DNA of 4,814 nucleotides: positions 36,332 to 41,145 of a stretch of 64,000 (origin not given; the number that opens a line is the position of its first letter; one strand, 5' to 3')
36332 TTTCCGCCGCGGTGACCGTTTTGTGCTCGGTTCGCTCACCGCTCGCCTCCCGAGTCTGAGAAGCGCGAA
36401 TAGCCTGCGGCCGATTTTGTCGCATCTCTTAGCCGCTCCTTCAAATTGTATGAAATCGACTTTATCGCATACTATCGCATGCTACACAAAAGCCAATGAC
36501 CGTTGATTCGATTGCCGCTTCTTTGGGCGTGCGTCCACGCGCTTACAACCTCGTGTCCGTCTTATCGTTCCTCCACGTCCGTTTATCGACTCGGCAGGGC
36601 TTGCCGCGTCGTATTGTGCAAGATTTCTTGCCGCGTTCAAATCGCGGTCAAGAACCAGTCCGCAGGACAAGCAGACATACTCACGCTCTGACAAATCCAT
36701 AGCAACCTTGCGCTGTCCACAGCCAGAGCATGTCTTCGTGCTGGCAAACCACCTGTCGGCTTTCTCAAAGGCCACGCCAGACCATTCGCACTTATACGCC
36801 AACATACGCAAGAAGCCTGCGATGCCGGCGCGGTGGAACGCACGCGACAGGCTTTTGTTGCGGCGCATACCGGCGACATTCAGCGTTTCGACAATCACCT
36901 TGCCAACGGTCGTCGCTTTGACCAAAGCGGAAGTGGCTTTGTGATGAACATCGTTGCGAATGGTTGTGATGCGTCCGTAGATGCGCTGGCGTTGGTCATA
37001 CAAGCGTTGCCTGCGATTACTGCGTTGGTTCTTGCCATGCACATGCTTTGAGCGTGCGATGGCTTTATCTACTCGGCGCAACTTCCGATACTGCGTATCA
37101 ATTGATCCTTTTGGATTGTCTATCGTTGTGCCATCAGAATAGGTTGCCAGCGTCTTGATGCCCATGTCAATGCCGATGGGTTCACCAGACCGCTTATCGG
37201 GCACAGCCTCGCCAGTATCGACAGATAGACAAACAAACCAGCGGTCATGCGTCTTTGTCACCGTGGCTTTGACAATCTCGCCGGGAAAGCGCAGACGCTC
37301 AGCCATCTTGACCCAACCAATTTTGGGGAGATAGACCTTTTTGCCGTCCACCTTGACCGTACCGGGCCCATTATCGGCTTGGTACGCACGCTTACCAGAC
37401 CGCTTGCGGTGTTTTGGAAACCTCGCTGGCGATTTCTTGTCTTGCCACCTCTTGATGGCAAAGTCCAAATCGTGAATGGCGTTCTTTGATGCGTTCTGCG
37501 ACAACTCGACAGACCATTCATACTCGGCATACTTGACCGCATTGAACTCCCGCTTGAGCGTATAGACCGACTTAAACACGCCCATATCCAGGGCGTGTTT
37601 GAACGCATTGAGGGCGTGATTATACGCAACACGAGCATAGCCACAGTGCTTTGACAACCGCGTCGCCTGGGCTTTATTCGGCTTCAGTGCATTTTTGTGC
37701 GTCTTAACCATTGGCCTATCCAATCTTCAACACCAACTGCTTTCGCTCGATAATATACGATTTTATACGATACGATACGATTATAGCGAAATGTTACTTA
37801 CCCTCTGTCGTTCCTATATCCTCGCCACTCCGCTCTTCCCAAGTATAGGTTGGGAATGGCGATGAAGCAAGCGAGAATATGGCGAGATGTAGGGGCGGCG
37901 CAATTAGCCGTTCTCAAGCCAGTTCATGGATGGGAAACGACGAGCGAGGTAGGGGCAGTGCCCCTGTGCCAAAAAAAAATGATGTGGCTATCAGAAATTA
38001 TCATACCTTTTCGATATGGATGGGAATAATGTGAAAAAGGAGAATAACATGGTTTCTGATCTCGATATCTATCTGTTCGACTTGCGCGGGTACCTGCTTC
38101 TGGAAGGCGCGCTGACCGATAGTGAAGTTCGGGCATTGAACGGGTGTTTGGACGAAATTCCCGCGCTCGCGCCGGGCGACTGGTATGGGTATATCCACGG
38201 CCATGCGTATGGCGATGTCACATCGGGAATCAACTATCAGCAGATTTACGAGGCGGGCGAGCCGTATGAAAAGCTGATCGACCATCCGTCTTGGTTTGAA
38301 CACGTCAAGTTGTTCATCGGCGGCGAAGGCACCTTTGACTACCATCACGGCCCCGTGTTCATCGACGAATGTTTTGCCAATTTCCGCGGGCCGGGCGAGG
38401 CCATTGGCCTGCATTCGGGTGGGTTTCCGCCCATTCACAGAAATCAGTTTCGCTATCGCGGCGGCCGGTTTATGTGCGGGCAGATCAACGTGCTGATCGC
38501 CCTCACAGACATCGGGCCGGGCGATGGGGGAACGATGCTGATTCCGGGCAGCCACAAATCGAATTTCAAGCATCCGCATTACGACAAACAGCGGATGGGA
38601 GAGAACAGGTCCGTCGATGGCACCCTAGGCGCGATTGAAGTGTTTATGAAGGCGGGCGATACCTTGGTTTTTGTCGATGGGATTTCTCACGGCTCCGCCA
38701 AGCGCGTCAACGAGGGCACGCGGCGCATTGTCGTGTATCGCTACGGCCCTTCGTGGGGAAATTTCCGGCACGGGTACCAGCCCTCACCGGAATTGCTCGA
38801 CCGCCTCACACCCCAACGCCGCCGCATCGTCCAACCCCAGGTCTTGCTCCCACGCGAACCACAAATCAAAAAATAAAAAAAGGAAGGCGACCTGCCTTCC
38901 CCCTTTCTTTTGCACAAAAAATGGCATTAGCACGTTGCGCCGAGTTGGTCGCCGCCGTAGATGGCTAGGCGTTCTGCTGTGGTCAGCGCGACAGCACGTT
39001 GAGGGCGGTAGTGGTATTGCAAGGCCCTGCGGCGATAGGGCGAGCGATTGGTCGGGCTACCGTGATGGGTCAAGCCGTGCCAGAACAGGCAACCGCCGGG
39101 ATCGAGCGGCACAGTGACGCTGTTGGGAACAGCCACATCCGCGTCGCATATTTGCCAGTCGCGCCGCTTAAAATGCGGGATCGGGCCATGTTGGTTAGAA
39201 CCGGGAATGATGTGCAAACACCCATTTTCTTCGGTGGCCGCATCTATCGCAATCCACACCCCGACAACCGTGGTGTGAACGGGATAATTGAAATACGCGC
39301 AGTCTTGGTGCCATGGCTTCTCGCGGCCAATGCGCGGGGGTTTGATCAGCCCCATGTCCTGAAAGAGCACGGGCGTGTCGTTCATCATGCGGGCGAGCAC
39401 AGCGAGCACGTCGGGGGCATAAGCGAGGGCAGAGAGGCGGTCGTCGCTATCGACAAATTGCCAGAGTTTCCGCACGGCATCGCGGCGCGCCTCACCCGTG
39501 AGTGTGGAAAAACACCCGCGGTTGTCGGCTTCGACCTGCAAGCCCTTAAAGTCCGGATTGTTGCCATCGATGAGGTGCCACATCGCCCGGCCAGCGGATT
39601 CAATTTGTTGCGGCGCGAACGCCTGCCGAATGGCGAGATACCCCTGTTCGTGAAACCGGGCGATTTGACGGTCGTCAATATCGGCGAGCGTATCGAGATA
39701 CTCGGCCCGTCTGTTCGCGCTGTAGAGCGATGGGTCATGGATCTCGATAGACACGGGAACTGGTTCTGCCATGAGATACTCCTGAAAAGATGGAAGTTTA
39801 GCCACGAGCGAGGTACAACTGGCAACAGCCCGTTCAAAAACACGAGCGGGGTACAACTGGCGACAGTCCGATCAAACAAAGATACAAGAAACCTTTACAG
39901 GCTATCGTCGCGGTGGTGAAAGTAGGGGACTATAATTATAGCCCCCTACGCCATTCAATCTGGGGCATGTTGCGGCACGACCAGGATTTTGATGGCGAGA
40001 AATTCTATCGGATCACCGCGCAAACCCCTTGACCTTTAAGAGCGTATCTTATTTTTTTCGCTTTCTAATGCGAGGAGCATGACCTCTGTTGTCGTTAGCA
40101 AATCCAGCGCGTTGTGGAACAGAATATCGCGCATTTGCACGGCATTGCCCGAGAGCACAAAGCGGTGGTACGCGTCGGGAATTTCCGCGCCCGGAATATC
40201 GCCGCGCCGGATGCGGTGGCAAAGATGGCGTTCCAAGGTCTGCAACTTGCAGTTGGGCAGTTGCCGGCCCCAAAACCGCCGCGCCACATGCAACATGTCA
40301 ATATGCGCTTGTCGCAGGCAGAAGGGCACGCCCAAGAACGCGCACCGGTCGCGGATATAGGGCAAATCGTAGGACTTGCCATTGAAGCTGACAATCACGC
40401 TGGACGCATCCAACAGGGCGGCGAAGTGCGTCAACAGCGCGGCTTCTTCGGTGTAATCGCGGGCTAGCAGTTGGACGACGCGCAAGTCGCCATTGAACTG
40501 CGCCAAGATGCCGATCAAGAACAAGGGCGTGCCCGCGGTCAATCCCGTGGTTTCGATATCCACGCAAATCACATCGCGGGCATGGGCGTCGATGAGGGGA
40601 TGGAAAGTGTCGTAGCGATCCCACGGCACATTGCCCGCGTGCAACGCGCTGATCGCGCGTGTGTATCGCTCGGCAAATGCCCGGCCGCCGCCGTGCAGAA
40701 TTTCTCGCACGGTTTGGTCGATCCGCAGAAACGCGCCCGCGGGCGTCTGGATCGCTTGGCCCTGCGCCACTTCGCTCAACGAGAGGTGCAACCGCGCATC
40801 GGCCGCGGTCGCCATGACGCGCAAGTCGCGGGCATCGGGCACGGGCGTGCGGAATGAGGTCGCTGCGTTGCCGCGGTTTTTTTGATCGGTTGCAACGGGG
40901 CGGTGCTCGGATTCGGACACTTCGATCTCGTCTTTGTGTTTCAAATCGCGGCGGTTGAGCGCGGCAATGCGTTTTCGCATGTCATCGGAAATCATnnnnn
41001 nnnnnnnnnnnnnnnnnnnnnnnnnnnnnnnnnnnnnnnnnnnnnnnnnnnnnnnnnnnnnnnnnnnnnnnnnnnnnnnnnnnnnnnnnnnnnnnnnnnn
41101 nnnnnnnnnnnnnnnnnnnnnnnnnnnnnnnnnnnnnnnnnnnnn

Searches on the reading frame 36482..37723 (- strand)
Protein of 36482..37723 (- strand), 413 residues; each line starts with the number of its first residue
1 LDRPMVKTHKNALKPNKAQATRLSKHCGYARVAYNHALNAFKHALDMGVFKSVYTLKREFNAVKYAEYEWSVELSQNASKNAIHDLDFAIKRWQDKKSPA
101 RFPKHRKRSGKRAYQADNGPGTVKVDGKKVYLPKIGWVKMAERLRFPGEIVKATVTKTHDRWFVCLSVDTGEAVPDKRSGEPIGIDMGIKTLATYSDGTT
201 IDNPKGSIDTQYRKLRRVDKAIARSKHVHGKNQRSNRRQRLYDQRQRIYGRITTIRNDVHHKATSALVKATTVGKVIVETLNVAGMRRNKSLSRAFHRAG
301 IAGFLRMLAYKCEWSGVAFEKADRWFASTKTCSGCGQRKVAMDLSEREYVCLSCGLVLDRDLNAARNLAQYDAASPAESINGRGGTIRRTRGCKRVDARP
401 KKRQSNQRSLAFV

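Call 25: search_protein_families(library=pfam, proteins=[window:36482-37723:-], max_evalue=0.00001)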
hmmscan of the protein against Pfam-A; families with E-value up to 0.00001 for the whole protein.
window:36482-37723:- (413 aa): 3 families
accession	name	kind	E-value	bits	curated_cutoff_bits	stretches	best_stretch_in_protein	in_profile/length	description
PF07282.18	Cas12f1-like_TNB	-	1.4e-21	76.8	26.3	1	304-368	4-60/60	Cas12f1-like, TNB domain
PF01385.25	OrfB_IS605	-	9.4e-18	65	30.5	1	168-289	4-119/120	Probable transposase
PF12323.14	HTH_OrfB_IS605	-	2.3e-08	33.8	21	1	5-44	1-41/47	Helix-turn-helix domain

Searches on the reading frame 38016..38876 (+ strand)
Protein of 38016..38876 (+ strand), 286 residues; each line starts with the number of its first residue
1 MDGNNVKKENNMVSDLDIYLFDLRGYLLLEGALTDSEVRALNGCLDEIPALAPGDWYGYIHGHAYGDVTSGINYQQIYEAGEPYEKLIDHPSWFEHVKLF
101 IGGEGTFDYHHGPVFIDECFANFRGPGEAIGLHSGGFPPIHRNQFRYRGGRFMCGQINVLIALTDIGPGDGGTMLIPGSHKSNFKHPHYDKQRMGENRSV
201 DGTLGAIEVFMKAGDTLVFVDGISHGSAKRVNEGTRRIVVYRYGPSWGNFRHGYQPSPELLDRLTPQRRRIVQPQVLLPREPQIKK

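Call 75: search_protein_families(library=pfam, proteins=[window:38016-38876:+], max_evalue=0.001)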
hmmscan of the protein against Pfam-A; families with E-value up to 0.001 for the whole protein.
window:38016-38876:+ (286 aa): 1 family
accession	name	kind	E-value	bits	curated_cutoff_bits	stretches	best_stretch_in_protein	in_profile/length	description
PF05721.19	PhyH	-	1.2e-16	62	22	1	21-237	1-212/213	Phytanoyl-CoA dioxygenase (PhyH)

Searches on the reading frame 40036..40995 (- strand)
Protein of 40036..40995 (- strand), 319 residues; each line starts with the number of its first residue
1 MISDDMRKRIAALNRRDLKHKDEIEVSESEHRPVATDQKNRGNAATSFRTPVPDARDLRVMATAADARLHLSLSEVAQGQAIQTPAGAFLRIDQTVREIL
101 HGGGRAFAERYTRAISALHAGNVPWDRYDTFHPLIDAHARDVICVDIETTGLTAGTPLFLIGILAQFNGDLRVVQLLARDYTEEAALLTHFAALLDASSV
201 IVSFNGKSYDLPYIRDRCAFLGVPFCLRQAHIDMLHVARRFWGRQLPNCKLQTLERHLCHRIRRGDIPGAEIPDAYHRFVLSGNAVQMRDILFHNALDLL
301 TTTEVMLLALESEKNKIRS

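Call 75: search_protein_families(library=pfam, proteins=[window:40036-40995:-], max_evalue=0.001)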
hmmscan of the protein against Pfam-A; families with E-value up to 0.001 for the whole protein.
window:40036-40995:- (319 aa): 3 families
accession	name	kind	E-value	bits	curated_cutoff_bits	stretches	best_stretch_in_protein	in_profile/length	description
PF13482.12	RNase_H_2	-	2.3e-32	112.6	22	1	143-306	1-161/165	RNase_H superfamily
PF03104.25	DNA_pol_B_exo1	-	4.7e-06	26.6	23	1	180-219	139-180/242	DNA polymerase family B, exonuclease domain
PF10108.15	DNA_pol_B_exo2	-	0.00026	21.1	24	1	168-222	22-76/213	Predicted 3'-5' exonuclease related to the exonuclease domain of PolB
